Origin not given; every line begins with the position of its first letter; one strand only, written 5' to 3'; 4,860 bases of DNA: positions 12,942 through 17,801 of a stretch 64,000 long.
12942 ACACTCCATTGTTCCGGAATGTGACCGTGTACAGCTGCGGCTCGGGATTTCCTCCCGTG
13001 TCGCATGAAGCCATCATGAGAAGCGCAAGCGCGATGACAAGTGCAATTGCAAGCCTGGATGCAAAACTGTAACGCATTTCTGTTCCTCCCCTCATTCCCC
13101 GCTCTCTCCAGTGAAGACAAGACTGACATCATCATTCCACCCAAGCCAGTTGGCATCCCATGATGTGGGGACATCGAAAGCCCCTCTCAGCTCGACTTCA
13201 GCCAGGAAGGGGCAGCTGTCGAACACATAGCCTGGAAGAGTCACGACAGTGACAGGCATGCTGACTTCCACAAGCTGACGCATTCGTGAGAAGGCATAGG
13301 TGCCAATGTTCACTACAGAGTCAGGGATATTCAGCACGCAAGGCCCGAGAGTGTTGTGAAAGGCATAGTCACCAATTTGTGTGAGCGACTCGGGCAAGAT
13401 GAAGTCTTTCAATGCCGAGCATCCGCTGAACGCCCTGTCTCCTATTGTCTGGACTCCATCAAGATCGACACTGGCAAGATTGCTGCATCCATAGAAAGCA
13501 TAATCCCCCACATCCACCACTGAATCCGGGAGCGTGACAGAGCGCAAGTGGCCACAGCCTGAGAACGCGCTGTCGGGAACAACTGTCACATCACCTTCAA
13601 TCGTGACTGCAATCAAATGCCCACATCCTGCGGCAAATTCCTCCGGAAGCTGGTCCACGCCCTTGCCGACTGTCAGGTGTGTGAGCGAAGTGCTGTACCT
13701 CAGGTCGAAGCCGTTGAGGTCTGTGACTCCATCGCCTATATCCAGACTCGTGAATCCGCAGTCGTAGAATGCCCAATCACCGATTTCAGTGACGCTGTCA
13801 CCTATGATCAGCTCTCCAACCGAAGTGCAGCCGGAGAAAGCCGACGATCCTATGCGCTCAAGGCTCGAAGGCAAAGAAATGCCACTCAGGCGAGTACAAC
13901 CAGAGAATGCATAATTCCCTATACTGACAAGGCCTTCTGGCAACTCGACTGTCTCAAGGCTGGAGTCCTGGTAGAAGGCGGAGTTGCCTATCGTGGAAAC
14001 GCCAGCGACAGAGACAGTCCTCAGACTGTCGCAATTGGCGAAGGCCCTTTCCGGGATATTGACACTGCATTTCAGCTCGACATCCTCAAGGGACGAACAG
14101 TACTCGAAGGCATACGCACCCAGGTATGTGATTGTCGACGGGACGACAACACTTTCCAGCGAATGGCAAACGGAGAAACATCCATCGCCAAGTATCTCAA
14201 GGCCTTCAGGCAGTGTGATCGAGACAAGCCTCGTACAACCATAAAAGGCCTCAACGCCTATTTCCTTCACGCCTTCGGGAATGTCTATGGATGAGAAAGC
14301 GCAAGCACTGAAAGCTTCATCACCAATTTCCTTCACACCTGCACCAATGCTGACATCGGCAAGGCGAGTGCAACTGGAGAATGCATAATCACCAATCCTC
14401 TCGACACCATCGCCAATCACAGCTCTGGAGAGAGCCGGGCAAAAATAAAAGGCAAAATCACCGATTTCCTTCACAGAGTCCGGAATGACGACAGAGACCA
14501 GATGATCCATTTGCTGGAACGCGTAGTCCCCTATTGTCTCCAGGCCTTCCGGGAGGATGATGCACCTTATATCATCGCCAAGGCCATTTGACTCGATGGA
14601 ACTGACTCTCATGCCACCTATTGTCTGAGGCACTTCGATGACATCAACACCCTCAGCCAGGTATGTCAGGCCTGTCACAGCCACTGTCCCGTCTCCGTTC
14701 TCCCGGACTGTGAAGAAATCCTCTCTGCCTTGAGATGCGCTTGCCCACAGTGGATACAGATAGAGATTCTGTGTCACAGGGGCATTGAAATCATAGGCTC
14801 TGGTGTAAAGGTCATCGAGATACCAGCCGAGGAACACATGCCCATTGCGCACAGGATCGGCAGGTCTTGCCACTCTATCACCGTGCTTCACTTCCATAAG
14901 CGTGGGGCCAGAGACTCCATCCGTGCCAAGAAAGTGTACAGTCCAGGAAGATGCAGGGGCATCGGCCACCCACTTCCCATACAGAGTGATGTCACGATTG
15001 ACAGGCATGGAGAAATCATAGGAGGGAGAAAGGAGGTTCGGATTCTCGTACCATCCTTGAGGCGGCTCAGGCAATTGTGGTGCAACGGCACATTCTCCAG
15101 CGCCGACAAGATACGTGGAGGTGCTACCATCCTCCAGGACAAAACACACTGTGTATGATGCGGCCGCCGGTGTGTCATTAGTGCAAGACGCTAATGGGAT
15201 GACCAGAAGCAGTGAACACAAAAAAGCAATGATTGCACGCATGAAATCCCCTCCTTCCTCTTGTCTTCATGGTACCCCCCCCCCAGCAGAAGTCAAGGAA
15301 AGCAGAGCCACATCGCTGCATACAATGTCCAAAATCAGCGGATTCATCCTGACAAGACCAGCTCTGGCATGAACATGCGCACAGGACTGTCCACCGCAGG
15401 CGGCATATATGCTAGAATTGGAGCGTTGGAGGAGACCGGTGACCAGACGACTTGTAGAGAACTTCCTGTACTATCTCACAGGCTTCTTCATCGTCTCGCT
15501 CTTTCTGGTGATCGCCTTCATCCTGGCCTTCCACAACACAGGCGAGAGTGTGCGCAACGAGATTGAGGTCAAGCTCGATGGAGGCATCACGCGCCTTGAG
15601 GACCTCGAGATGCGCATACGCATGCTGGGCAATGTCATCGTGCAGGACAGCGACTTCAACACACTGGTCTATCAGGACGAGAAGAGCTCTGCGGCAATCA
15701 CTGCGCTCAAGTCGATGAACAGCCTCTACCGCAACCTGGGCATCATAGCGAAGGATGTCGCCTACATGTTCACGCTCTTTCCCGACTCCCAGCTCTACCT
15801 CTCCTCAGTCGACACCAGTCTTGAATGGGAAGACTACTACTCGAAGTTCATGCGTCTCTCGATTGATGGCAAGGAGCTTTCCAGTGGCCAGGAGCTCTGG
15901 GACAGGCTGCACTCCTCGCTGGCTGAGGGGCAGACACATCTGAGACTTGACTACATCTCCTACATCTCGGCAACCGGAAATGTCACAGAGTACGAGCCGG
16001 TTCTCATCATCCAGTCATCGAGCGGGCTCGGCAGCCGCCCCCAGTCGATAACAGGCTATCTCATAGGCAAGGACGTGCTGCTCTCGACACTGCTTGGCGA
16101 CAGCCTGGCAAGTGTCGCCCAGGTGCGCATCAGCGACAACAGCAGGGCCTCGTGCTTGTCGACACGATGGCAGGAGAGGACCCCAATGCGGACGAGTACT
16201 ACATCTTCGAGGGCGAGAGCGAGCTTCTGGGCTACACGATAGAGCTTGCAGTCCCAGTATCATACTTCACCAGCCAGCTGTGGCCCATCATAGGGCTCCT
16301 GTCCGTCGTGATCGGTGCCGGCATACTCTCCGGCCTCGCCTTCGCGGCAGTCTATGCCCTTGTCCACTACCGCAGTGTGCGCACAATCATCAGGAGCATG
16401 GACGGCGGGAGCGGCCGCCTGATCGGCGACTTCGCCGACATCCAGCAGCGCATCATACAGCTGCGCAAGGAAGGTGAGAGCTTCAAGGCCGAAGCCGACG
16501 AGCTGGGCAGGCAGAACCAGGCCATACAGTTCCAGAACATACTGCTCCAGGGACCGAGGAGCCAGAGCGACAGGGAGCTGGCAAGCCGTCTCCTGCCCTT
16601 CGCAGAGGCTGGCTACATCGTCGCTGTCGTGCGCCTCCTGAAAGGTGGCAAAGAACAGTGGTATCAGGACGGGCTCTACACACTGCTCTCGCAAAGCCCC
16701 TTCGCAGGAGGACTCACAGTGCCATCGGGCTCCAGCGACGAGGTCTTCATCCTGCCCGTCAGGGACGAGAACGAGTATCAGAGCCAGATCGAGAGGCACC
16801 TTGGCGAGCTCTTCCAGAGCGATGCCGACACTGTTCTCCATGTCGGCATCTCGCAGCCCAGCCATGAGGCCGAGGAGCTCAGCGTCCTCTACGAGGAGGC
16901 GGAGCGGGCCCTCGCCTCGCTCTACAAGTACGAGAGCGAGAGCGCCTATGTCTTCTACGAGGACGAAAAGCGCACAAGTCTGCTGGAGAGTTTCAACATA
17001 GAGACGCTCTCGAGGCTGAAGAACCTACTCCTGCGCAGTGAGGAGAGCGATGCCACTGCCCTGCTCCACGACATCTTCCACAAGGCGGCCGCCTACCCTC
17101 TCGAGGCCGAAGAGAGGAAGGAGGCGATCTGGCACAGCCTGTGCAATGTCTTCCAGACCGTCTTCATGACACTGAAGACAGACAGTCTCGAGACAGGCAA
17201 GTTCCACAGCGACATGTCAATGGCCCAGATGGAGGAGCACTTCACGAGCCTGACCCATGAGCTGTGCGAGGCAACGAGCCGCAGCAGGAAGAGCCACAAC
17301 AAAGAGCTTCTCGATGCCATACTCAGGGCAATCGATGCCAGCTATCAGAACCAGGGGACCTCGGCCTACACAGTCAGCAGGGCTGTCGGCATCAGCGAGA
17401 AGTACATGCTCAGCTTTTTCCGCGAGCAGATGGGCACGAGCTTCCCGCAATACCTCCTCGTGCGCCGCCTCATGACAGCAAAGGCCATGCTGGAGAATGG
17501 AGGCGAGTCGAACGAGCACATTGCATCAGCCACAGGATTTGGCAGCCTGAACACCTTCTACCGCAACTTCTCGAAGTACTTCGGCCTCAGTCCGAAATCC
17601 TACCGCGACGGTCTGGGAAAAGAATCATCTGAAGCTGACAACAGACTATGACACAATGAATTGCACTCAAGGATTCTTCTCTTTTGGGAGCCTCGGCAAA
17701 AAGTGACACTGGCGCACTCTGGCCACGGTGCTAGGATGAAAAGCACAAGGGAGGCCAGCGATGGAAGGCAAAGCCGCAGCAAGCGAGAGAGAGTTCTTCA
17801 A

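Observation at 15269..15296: Poly-G tract inside the promoter spacer of a two-gene BspA/LRR lipoprotein operon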

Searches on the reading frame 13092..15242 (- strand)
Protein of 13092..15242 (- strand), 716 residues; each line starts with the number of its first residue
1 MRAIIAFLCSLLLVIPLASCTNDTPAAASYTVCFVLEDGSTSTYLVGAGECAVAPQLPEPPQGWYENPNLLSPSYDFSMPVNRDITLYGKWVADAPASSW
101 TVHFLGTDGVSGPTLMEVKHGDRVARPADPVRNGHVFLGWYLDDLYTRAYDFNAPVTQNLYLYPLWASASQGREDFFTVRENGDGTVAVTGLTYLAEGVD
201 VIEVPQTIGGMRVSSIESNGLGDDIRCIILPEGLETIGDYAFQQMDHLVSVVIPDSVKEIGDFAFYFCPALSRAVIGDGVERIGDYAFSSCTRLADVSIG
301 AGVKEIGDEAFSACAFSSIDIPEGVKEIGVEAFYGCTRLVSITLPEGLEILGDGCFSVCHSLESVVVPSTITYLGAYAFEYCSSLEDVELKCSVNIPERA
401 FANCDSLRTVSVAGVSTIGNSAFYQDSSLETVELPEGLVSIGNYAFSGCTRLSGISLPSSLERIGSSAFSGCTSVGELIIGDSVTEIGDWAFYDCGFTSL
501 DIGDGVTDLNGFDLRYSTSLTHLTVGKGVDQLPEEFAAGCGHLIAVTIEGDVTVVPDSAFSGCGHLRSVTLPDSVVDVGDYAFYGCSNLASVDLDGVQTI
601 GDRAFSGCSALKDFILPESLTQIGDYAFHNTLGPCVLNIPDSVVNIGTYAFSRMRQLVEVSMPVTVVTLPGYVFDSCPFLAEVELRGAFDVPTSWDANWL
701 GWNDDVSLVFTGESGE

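Call 6: search_protein_families(library=pfam, proteins=[window:13092-15242:-])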
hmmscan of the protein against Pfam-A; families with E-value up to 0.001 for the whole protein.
window:13092-15242:- (716 aa): 3 families
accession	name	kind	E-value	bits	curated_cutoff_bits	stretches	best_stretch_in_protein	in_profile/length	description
PF13306.12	LRR_5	-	2.7e-143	470.5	27.7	6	304-425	1-122/127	BspA type Leucine rich repeat region (6 copies)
PF09479.16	Flg_new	-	7e-17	61.7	27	1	101-163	2-63/65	Listeria-Bacteroides repeat domain (List_Bact_rpt)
PF13855.12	LRR_8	-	6.5e-10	39.1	27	0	552-596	13-58/61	Leucine rich repeat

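Call 13: find_homologous_proteins(query=window:13092-15242:-, max_evalue=1e-30)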
Query window:13092-15242:- (716 aa): 7054 proteins with E <= 1e-30 among 8000 candidates; the best 120 are listed.
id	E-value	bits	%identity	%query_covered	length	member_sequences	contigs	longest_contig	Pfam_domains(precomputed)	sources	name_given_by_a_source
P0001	1.8e-161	558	37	61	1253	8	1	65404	PF13306.13,PF12799.14,PF13855.13,PF23952.2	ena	-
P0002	3.5e-158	547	33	64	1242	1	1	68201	PF13306.13,PF07523.19,PF00395.26,PF02368.25,PF13855.13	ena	-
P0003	1.0e-151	525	34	67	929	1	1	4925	PF13306.13,PF05725.19,PF13855.13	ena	-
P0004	3.2e-148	514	33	64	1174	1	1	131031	PF13306.13,PF13855.13,PF23952.2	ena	-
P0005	1.3e-146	508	34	70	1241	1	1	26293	PF21605.4,PF13306.13,PF25059.2,PF10660.15,PF05725.19,PF12799.14,PF13855.13,PF00041.28,PF16656.12,PF23952.2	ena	-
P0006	1.4e-144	502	29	62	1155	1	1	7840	PF13306.13,PF00404.25,PF13855.13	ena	-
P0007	1.4e-144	502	30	66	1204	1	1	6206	PF13306.13,PF18998.7,PF13855.13,PF23952.2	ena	-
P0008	9.1e-144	499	37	65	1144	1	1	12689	PF09479.17,PF13306.13,PF13855.13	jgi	jgi:uncharacterized repeat protein (TIGR02543 family)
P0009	3.3e-143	497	36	64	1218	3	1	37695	PF07679.23,PF19408.6,PF13895.13,PF13306.13,PF22352.3,PF13927.13,PF12799.14,PF13855.13,PF23952.2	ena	-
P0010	1.3e-142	495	35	63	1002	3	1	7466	PF13306.13,PF22359.3,PF02368.25,PF13855.13,PF26918.1,PF23952.2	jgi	jgi:hypothetical protein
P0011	2.1e-142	494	34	67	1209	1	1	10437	PF13306.13,PF13855.13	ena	-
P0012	3.3e-142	494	32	64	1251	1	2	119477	PF13306.13,PF13855.13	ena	-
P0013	8.6e-139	483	36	58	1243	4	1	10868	PF13306.13,PF12799.14,PF13855.13,PF23952.2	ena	-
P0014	4.1e-138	480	34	65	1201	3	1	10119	PF13306.13,PF12799.14,PF13855.13,PF23952.2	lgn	-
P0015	4.7e-138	480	35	67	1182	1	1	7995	PF09479.17,PF13306.13,PF13855.13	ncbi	-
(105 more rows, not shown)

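Call 14: find_encoding_contigs(protein=window:13092-15242:-, flank=3000, max_places=10)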
Protein window:13092-15242:- (716 aa): 11 contigs read that carry it; 7 places shown.
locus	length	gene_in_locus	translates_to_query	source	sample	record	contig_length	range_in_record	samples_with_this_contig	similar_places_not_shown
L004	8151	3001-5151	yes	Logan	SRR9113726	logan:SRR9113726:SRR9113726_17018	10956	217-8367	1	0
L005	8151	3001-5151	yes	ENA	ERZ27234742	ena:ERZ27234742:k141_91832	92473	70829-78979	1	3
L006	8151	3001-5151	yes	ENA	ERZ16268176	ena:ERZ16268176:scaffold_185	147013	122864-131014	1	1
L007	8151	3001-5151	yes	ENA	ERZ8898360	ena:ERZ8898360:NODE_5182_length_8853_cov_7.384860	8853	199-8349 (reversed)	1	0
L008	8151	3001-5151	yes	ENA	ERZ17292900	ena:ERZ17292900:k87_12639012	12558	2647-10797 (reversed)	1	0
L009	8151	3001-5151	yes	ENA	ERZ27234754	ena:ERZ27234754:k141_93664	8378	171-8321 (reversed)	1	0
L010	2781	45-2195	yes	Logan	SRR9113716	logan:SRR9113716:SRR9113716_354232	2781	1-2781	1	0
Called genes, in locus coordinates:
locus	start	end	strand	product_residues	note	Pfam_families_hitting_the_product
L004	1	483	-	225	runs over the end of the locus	PF16889:Hepar_II_III_N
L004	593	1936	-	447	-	PF17853:GGDEF_2 (weak), PF12833:HTH_18, PF00165:HTH_AraC (weak)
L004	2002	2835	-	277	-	-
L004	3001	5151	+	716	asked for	-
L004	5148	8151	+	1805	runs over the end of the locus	PF09479:Flg_new, PF12799:LRR_4 (faint), PF13306:LRR_5, PF13855:LRR_8 (faint), PF13306:LRR_5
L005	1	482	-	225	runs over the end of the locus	PF16889:Hepar_II_III_N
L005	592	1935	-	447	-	PF17853:GGDEF_2 (weak), PF12833:HTH_18, PF00165:HTH_AraC (weak)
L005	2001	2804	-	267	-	-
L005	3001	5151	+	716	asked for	-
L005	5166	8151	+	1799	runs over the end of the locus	PF09479:Flg_new, PF12799:LRR_4 (faint), PF13306:LRR_5, PF13855:LRR_8 (faint), PF13306:LRR_5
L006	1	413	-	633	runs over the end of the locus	PF16889:Hepar_II_III_N, PF07940:Hepar_II_III_C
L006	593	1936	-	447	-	PF17853:GGDEF_2 (weak), PF12833:HTH_18, PF00165:HTH_AraC (weak)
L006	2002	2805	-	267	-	-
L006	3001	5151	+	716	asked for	-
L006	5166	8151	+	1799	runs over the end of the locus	PF09479:Flg_new, PF12799:LRR_4 (faint), PF13306:LRR_5, PF13855:LRR_8 (faint), PF13306:LRR_5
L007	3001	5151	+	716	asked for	-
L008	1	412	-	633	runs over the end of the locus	PF16889:Hepar_II_III_N, PF07940:Hepar_II_III_C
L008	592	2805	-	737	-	PF17853:GGDEF_2 (weak), PF12833:HTH_18, PF00165:HTH_AraC (weak)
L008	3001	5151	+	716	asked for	-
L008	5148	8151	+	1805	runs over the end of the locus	PF09479:Flg_new, PF12799:LRR_4 (faint), PF13306:LRR_5, PF13855:LRR_8 (faint), PF13306:LRR_5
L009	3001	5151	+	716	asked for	-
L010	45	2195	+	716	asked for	-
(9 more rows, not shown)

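Call 24: find_encoding_contigs(protein=L004:593-1936:-, flank=2500, max_places=10)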
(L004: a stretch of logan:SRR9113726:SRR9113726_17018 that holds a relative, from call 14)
Protein L004:593-1936:- (447 aa): 10 contigs read that carry it; 7 places shown.
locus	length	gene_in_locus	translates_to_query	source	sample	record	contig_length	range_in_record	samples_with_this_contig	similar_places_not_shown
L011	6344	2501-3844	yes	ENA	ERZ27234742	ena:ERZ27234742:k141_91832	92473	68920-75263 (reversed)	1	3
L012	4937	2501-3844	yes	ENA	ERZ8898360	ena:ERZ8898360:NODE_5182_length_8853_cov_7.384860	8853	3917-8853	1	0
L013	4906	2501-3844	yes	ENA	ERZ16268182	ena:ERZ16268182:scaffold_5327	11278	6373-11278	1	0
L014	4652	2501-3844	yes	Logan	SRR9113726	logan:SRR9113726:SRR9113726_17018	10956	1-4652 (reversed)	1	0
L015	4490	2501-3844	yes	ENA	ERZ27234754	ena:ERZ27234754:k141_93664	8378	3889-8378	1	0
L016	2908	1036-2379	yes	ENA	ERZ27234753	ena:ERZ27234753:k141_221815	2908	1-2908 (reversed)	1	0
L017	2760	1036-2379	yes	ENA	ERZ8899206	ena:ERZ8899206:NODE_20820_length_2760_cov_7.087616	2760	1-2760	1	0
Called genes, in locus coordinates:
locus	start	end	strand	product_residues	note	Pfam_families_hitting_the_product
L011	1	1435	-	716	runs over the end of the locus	-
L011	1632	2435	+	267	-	-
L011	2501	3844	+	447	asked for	PF17853:GGDEF_2 (weak), PF12833:HTH_18, PF00165:HTH_AraC (weak)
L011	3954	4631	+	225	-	PF16889:Hepar_II_III_N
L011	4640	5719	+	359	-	PF12762:DDE_Tnp_IS1595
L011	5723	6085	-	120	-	PF13560:HTH_31, PF01381:HTH_3 (faint), PF13413:HTH_25 (faint)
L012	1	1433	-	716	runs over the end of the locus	-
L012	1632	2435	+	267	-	-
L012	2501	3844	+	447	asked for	PF17853:GGDEF_2 (weak), PF12833:HTH_18, PF00165:HTH_AraC (weak)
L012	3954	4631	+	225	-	PF16889:Hepar_II_III_N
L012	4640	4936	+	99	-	?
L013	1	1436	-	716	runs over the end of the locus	-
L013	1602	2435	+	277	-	-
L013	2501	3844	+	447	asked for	PF17853:GGDEF_2 (weak), PF12833:HTH_18, PF00165:HTH_AraC (weak)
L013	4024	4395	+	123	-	-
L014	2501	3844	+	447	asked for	PF17853:GGDEF_2 (weak), PF12833:HTH_18, PF00165:HTH_AraC (weak)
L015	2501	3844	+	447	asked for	PF17853:GGDEF_2 (weak), PF12833:HTH_18, PF00165:HTH_AraC (weak)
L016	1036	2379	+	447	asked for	PF17853:GGDEF_2 (weak), PF12833:HTH_18, PF00165:HTH_AraC (weak)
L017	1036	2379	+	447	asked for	PF17853:GGDEF_2 (weak), PF12833:HTH_18, PF00165:HTH_AraC (weak)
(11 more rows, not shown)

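Call 47: search_protein_families(library=pfam, proteins=[L008:592-2805:-], max_evalue=0.01)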
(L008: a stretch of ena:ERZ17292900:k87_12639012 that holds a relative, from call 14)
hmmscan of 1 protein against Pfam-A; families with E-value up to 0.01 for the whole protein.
L008:592-2805:- (737 aa): 3 families
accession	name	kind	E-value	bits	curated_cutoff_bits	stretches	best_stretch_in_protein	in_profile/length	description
PF12833.13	HTH_18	-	7.2e-19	68.3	33.6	1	647-724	2-79/80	Helix-turn-helix domain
PF00165.29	HTH_AraC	-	6.2e-08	33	26.6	1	695-723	14-41/42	Bacterial regulatory helix-turn-helix proteins, AraC family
PF17853.6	GGDEF_2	-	3.1e-07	31.1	24.5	1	390-493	20-115/116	GGDEF-like domain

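Call 60: find_encoding_contigs(protein=L005:2001-2804:-, flank=700, max_places=10)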
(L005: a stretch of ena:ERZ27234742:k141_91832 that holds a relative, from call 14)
Protein L005:2001-2804:- (267 aa): 19 contigs read that carry it; 10 places shown.
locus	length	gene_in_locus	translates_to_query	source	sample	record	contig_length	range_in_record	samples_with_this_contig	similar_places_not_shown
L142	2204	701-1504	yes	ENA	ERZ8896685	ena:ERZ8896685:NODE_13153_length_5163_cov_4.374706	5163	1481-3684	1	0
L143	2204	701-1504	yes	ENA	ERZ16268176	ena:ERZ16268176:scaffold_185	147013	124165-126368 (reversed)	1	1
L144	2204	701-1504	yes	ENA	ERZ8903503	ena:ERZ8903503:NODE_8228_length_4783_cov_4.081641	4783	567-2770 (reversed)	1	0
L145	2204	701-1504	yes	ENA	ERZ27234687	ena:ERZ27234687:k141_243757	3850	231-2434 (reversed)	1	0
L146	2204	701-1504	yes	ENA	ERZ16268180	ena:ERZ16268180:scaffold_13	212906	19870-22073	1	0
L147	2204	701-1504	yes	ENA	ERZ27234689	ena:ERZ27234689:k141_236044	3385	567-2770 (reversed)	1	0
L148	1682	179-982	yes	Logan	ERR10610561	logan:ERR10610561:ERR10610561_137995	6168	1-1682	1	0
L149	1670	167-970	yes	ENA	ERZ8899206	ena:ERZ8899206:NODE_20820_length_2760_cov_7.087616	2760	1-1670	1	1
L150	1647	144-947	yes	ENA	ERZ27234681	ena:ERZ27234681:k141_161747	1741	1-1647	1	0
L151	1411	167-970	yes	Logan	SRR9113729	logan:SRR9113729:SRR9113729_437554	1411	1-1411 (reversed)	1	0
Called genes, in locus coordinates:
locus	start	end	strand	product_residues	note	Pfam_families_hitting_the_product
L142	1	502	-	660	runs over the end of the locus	?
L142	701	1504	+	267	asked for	-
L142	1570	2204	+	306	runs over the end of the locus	PF17853:GGDEF_2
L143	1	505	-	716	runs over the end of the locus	-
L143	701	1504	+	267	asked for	-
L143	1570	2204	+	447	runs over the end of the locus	PF17853:GGDEF_2 (weak), PF12833:HTH_18, PF00165:HTH_AraC (weak)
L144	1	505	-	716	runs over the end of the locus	-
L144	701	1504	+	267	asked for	-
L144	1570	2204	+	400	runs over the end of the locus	?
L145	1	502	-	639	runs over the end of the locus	?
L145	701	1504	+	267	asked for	-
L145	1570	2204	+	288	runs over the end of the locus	?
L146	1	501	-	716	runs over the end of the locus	-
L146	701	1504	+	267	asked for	-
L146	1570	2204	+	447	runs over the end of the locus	PF17853:GGDEF_2 (weak), PF12833:HTH_18, PF00165:HTH_AraC (weak)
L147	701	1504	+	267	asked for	-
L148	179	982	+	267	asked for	-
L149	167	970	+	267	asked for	-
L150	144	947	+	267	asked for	-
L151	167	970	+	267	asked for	-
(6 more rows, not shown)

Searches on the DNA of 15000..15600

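Call 62: search_rna_families(source=window, start=15000, end=15600, threshold=evalue, max_evalue=1)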
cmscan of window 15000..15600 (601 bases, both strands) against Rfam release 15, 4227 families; matches with E-value up to 1: 0.
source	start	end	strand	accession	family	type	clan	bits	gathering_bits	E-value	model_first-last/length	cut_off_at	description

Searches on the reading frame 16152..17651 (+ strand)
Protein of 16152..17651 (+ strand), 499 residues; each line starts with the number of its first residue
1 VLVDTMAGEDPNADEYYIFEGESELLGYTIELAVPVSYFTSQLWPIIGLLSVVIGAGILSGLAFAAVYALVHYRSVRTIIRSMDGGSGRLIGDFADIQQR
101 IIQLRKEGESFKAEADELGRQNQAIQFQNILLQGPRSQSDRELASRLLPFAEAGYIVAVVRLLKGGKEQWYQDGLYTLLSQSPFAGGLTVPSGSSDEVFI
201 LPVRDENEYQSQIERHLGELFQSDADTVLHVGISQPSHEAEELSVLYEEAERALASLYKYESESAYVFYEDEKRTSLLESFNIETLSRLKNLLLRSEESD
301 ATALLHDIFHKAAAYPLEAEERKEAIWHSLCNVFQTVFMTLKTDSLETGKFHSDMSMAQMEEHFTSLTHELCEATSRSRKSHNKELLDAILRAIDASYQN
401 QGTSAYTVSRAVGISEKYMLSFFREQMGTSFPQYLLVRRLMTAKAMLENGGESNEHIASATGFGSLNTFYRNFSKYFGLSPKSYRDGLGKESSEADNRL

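Call 6: search_protein_families(library=pfam, proteins=[window:16152-17651:+])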
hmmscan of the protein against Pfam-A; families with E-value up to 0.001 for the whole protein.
window:16152-17651:+ (499 aa): 3 families
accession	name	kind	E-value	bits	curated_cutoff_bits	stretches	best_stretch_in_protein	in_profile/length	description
PF12833.13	HTH_18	-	3.6e-19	69.3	33.6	1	409-486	2-79/80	Helix-turn-helix domain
PF00165.29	HTH_AraC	-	2.3e-08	34.4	26.6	1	457-485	14-41/42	Bacterial regulatory helix-turn-helix proteins, AraC family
PF17853.6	GGDEF_2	-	1.6e-07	32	24.5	1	152-255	20-115/116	GGDEF-like domain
